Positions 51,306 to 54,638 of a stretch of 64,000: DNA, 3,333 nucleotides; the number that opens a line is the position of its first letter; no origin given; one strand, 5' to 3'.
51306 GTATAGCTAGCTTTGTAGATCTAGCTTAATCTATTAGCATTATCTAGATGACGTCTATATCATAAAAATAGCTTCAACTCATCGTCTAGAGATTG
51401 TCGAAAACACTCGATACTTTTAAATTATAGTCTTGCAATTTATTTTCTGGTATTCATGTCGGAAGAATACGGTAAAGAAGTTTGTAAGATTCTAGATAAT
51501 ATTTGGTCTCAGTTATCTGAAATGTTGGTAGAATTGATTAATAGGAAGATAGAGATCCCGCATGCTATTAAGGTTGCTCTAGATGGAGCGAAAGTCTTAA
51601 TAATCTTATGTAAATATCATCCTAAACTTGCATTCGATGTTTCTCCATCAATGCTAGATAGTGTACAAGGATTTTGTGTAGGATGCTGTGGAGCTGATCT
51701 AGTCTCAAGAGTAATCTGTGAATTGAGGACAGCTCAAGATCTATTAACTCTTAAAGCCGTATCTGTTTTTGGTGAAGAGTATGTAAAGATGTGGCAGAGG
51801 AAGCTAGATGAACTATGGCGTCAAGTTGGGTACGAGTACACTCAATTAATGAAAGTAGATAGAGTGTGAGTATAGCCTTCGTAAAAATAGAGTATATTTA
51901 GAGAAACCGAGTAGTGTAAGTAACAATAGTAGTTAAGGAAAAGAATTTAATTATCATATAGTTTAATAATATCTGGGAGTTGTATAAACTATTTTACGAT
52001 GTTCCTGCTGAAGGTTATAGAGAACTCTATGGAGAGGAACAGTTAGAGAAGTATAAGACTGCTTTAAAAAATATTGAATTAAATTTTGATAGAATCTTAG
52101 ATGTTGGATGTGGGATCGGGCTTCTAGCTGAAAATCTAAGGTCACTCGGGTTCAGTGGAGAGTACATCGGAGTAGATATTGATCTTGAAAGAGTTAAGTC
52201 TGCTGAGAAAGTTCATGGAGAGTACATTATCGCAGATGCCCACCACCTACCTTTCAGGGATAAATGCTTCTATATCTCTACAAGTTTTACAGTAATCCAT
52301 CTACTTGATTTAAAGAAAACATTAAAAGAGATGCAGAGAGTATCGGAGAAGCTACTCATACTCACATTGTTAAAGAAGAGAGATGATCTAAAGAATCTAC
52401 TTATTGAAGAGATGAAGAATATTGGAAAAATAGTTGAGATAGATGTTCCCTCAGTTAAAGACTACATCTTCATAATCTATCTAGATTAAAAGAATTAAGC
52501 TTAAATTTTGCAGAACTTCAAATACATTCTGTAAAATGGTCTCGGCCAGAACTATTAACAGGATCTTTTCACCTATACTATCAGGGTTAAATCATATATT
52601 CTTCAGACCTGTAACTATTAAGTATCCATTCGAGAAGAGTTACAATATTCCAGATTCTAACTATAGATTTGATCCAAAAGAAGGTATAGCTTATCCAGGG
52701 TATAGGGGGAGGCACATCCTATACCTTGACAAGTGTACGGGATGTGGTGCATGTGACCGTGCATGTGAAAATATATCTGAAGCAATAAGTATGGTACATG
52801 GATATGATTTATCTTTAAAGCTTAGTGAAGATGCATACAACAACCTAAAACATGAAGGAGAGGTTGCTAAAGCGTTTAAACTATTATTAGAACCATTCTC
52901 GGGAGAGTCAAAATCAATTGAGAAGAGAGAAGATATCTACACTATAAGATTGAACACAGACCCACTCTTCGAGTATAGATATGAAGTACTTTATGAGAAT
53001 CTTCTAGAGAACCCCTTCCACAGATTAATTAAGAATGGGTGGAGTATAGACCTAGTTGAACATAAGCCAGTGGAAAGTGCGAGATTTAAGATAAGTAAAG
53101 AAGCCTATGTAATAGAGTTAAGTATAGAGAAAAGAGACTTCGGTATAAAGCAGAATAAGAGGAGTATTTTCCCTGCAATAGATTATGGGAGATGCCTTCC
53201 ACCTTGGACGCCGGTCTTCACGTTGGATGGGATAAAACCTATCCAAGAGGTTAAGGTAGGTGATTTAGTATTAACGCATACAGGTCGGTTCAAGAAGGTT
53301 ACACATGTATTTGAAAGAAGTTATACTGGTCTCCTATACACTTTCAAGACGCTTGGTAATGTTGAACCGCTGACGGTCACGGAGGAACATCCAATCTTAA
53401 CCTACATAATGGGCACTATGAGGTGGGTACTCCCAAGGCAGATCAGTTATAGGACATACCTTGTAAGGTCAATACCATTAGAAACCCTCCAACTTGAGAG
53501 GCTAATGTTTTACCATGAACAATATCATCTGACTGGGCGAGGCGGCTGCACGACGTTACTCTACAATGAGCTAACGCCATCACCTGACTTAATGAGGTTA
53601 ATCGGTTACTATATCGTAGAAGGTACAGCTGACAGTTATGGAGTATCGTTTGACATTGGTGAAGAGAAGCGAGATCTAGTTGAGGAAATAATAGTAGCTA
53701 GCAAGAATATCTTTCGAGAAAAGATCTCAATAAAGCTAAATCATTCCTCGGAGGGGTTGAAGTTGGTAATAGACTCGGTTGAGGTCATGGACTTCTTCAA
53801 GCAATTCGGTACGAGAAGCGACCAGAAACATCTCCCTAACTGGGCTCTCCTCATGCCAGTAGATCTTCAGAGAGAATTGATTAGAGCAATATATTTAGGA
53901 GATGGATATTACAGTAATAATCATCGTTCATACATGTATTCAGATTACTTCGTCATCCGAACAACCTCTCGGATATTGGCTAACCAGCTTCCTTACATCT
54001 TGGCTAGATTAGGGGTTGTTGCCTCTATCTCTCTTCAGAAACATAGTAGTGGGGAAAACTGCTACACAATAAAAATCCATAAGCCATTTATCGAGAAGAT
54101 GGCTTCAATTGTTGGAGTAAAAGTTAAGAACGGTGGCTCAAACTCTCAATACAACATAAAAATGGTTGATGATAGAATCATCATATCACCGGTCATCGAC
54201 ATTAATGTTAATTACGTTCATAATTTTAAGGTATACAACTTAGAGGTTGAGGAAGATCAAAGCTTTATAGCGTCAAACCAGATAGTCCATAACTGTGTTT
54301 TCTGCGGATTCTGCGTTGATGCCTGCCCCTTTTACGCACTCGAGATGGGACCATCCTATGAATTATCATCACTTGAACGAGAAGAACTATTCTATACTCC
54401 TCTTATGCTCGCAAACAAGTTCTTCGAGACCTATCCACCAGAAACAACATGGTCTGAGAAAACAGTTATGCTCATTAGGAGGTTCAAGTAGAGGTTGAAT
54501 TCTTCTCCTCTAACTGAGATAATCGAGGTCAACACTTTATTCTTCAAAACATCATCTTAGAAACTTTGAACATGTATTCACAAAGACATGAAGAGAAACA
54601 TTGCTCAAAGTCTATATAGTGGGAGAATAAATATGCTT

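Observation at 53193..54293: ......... intein inside the NuoI (complex I ferredoxin) subunit, placed immediately before the first Cys of the second [4Fe-4S] motif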

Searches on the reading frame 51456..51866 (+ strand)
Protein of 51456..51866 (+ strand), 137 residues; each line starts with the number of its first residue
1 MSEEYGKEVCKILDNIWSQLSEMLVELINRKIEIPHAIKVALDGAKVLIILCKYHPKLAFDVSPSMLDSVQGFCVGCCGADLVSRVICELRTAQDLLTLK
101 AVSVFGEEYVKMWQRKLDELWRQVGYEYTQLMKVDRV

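Call 33: search_protein_families(library=pfam, proteins=[window:51456-51866:+], max_evalue=0.001)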
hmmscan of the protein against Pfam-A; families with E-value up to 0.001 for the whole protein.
window:51456-51866:+ (137 aa): 1 family
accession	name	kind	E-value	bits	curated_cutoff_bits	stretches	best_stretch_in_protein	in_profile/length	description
PF23100.1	DUF2096_N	-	4.8e-05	24.1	26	0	13-58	1-46/96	DUF2096 N-terminal four-helical bundle domain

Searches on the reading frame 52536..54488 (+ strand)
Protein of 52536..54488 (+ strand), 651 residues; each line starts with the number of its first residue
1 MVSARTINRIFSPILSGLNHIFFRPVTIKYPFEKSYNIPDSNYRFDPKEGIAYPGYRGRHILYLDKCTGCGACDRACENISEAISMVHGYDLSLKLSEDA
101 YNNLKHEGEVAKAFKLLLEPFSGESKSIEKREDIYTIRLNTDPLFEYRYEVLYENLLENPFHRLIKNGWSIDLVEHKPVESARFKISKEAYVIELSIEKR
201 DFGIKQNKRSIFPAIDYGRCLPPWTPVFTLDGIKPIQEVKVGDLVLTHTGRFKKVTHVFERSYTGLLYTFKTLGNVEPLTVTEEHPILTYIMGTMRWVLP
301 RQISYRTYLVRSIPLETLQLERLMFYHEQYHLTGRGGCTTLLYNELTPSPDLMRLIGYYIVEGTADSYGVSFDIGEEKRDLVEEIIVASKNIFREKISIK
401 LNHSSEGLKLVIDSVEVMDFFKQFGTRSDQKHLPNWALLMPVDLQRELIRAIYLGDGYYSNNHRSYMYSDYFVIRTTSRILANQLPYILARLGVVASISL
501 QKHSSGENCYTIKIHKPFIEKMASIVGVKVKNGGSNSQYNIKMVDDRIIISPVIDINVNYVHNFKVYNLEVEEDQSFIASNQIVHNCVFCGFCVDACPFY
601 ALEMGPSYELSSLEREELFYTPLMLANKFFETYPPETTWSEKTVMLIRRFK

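Call 3: search_protein_families(library=pfam, proteins=[window:52536-54488:+], max_evalue=0.1)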
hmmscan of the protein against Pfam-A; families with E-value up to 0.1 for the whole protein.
window:52536-54488:+ (651 aa): 20 families
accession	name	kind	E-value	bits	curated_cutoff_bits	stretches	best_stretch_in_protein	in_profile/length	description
PF12838.12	Fer4_7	-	5.7e-09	36.8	27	2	586-607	1-22/52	4Fe-4S dicluster domain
PF00037.32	Fer4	-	1.5e-08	34.6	21.1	2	586-603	7-24/24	4Fe-4S binding domain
PF13183.11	Fer4_8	-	2e-08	35.1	27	2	584-604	2-22/68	4Fe-4S dicluster domain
PF14528.11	LAGLIDADG_3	-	1.5e-07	32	22.5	1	444-526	2-81/82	LAGLIDADG-like domain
PF13187.11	Fer4_9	-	2.3e-07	31.2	27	2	577-598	34-48/52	4Fe-4S dicluster domain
PF13237.11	Fer4_10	-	8.7e-07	29.2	25.5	2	64-78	6-21/53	4Fe-4S dicluster domain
PF14890.11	Intein_splicing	-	9.5e-07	29.2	35.8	1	252-586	35-155/155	Intein splicing domain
PF13484.11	Fer4_16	-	1.4e-05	26.2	30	1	586-609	1-23/66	4Fe-4S double cluster binding domain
PF12797.12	Fer4_2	-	5.1e-05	23.4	24.5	1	61-77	4-20/22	4Fe-4S binding domain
PF14697.11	Fer4_21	-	8e-05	23.1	35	0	65-86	6-28/59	4Fe-4S dicluster domain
PF13534.11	Fer4_17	-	0.00029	21.8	22.2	0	586-602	1-17/61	4Fe-4S dicluster domain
PF13403.11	Hint_2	-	0.00045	21.1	28.4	1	220-281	2-61/147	Hint domain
PF07591.16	PT-HINT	-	0.0018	18.9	27.7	1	227-288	2-70/137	Pretoxin HINT domain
PF12837.12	Fer4_6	-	0.0018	18.6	25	1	586-602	8-24/24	4Fe-4S binding domain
PF12800.12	Fer4_4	-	0.0024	18.5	24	0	586-600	3-17/17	4Fe-4S binding domain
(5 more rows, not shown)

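Call 4: search_protein_families(library=ncbifam, proteins=[window:52536-54488:+], max_evalue=0.1)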
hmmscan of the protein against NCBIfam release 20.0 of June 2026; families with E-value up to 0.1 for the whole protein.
window:52536-54488:+ (651 aa): 80 families (the best 25 are shown)
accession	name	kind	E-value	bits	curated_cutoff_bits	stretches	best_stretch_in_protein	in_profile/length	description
TIGR01971.1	NuoI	subfamily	1.9e-18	66.2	113.05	2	566-622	61-118/121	NADH-quinone oxidoreductase, chain I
NF004541.0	PRK05888.2-2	equivalog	2e-15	57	217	2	586-631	95-140/168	NADH-quinone oxidoreductase subunit NuoI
NF045703.1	rSAM_Tes_intein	exception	4.2e-15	54.6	1700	1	321-609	341-623/1040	tetraether lipid synthase Tes, intein-containing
NF004537.0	PRK05888.1-3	equivalog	2.1e-13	50.3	163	2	586-622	114-150/204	NADH-quinone oxidoreductase subunit NuoI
NF010590.0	PRK13984.1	equivalog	1.2e-12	46.8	946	2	22-97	11-80/611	putative oxidoreductase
NF040612.1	F420_dehyd_FpoI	exception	3.7e-12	46.2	180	2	577-627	75-126/135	F420H2 dehydrogenase subunit FpoI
TIGR00403.1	ndhI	equivalog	9.9e-12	44.8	302.35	2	586-626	103-143/183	NAD(P)H-quinone oxidoreductase subunit I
NF009053.0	PRK12387.1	subfamily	1.5e-10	41.2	204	2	569-620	57-108/180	formate hydrogenlyase complex iron-sulfur subunit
NF004546.0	PRK05888.3-3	equivalog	3.4e-10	39.6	260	2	585-620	107-142/196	NADH-quinone oxidoreductase subunit NuoI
NF004536.0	PRK05888.1-1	equivalog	3.7e-10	39.4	212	1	585-621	97-133/180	NADH-quinone oxidoreductase subunit NuoI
NF004539.0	PRK05888.1-5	equivalog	8.3e-10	38.6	225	1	585-621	100-136/162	NADH-quinone oxidoreductase subunit NuoI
NF004543.0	PRK05888.2-5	equivalog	2e-09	37.3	243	2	17-86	26-78/217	NADH-quinone oxidoreductase subunit NuoI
NF006221.0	PRK08348.1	subfamily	4.7e-09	36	124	1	584-615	74-105/136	NADH-plastoquinone oxidoreductase subunit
NF011491.0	PRK14898.1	equivalog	8.5e-09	34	783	1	354-550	247-431/860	DNA-directed RNA polymerase subunit A''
NF007012.0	PRK09476.1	equivalog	9.6e-09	34.8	269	2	580-605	54-79/254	ferredoxin-type protein NapG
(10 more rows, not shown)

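Call 10: find_encoding_contigs(protein=window:52536-54488:+, flank=10000, max_places=4)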
Protein window:52536-54488:+ (651 aa): 1 contig read that carries it; 1 place shown.
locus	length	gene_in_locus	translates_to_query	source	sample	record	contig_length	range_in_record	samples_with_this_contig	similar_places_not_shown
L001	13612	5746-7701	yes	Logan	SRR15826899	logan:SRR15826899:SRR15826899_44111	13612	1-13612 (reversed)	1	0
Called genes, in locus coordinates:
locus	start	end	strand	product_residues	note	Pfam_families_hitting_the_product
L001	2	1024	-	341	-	?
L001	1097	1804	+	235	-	PF01026:TatD_DNase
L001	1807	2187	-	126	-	PF18894:PhageMetallopep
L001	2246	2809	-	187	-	-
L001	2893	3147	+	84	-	-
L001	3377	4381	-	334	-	PF00248:Aldo_ket_red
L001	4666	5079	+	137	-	-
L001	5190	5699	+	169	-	PF01209:Ubie_methyltran (weak), PF13489:Methyltransf_23, PF13847:Methyltransf_31, PF08241:Methyltransf_11, PF13649:Methyltransf_25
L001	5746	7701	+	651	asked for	PF13187:Fer4_9 (faint), PF00037:Fer4 (faint), PF13183:Fer4_8 (faint), PF13237:Fer4_10 (faint), PF13484:Fer4_16 (faint), PF12838:Fer4_7 (faint), PF14890:Intein_splicing (weak), PF14528:LAGLIDADG_3 (weak)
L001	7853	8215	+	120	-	-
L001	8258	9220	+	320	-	PF00365:PFK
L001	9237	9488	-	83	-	-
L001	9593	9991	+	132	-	PF00507:Oxidored_q4 (weak)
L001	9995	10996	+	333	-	PF00146:NADHdh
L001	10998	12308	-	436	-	PF01336:tRNA_anti-codon, PF00152:tRNA-synt_2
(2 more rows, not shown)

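Call 75: search_protein_representatives(protein=window:52536-54488:+)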
Query: 651 residues. Proteins with E-value up to 0.001 (for the whole library): 9097; up to 1e-10: 3109; up to 1e-30: 94. The best 150 are listed.
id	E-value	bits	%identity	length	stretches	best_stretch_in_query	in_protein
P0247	0.0e+00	1502.1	100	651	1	1-651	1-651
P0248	2.9e-244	828.6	44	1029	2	7-596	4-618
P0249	2.4e-197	673.6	43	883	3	205-596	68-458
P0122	8.8e-180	615.6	56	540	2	205-626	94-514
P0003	2.9e-135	468.5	74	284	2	1-221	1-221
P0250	6.6e-120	417.8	41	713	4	218-626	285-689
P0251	3.6e-109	382.3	37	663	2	102-627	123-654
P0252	9.9e-101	354.4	45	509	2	205-626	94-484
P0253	2.6e-80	287.0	51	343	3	196-322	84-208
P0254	9.4e-76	271.9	38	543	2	203-626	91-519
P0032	1.0e-66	242.1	48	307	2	4-221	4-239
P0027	7.1e-66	239.3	49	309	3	5-122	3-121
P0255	4.1e-63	230.1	35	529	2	212-627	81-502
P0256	9.5e-50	186.0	34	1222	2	220-588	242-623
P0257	2.0e-46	175.0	32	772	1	219-597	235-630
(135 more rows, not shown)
